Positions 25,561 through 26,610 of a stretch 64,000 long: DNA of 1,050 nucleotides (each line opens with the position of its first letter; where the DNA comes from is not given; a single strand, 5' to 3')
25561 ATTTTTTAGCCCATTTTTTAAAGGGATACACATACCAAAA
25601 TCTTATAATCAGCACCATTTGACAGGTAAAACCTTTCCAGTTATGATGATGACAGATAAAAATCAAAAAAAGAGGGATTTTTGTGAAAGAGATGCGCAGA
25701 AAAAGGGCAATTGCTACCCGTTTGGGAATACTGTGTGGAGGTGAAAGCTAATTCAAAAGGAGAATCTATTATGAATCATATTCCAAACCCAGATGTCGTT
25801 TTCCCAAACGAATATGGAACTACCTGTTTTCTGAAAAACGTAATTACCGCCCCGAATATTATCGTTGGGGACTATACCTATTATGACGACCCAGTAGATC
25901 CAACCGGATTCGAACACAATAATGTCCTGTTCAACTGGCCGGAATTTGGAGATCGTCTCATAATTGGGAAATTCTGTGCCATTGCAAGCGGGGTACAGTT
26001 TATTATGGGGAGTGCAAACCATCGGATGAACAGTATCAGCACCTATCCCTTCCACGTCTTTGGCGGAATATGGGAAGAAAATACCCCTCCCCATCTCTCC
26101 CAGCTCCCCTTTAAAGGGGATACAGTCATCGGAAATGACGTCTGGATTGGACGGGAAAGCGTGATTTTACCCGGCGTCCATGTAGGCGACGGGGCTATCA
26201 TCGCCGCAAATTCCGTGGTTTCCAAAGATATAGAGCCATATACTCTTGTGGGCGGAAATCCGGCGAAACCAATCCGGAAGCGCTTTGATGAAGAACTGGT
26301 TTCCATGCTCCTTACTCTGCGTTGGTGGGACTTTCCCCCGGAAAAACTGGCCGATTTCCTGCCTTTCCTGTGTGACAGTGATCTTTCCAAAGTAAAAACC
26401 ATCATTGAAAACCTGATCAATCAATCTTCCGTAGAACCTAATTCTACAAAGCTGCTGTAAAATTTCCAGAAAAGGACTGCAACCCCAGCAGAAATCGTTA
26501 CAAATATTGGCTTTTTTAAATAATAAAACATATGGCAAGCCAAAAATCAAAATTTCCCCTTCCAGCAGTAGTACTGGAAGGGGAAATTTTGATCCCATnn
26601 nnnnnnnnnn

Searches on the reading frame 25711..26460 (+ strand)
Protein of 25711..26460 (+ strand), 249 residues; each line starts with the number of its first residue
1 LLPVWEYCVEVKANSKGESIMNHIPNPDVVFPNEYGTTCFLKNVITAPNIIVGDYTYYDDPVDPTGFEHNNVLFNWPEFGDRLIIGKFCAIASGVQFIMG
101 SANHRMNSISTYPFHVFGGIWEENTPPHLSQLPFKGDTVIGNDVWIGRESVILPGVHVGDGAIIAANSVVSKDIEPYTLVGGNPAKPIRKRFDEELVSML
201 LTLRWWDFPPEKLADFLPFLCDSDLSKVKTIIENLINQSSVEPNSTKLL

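Call 82: search_protein_families(library=ncbifam, proteins=[window:25711-26460:+], max_evalue=0.0001)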
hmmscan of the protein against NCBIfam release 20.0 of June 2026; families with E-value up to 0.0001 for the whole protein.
window:25711-26460:+ (249 aa): 36 families (the best 25 are shown)
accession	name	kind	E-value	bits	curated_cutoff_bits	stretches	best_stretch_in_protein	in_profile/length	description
NF000311.1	Vat_ABCDEFH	equivalog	2.7e-82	275.2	300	1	25-227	1-200/201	Vat family streptogramin A O-acetyltransferase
NF033468.1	stregram_VatI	exception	1.2e-70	237.5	415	1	37-230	16-205/208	streptogramin A O-acetyltransferase Vat(I)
NF000020.1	stregram_VatE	exception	3.7e-69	232.6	450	1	24-221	3-199/214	streptogramin A O-acetyltransferase Vat(E)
NF000147.1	stregram_VatF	exception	1.4e-68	230.7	400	1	29-225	13-208/221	streptogramin A O-acetyltransferase Vat(F)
NF000504.1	stregram_VatH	exception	2.8e-65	220.2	475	1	37-226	21-206/216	streptogramin A O-acetyltransferase Vat(H)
NF000097.1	stregram_VatC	exception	5e-64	216.1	425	1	24-229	8-210/212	streptogramin A O-acetyltransferase Vat(C)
NF000101.1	stregram_VatA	exception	3.7e-61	206.5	450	1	22-229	6-210/219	streptogramin A O-acetyltransferase Vat(A)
NF000111.1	stregram_VatD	exception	1.6e-59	201.2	400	1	25-216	3-192/209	streptogramin A O-acetyltransferase Vat(D)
NF000490.1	chloram_CatB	equivalog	4.4e-54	183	350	1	40-228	13-201/210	type B chloramphenicol O-acetyltransferase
TIGR03308.1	phn_thr-fam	hypoth_equivalog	3e-33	115.4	201.65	1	85-218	56-189/204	phosphonate metabolim protein, transferase hexapeptide repeat family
NF058585.1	HptprglPActTf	PfamEq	1.1e-17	64.1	300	1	136-193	105-162/172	heptaprenylglyceryl phosphate O-acetyltransferase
NF007240.0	PRK09677.1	equivalog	5.7e-16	58.6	243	1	124-192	118-185/192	putative lipopolysaccharide biosynthesis O-acetyl transferase WbbJ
TIGR03532.1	DapD_Ac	equivalog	4.4e-14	52.6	231.75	1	138-190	161-213/231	2,3,4,5-tetrahydropyridine-2,6-dicarboxylate N-acetyltransferase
NF007797.0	PRK10502.1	subfamily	2.1e-13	50.3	192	1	139-194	127-182/183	WcaF family extracellular polysaccharide biosynthesis acetyltransferase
NF000084.1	amicyc_ac_ApmA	equivalog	2.4e-13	50.5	550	1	135-218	174-259/274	aminocyclitol acetyltransferase ApmA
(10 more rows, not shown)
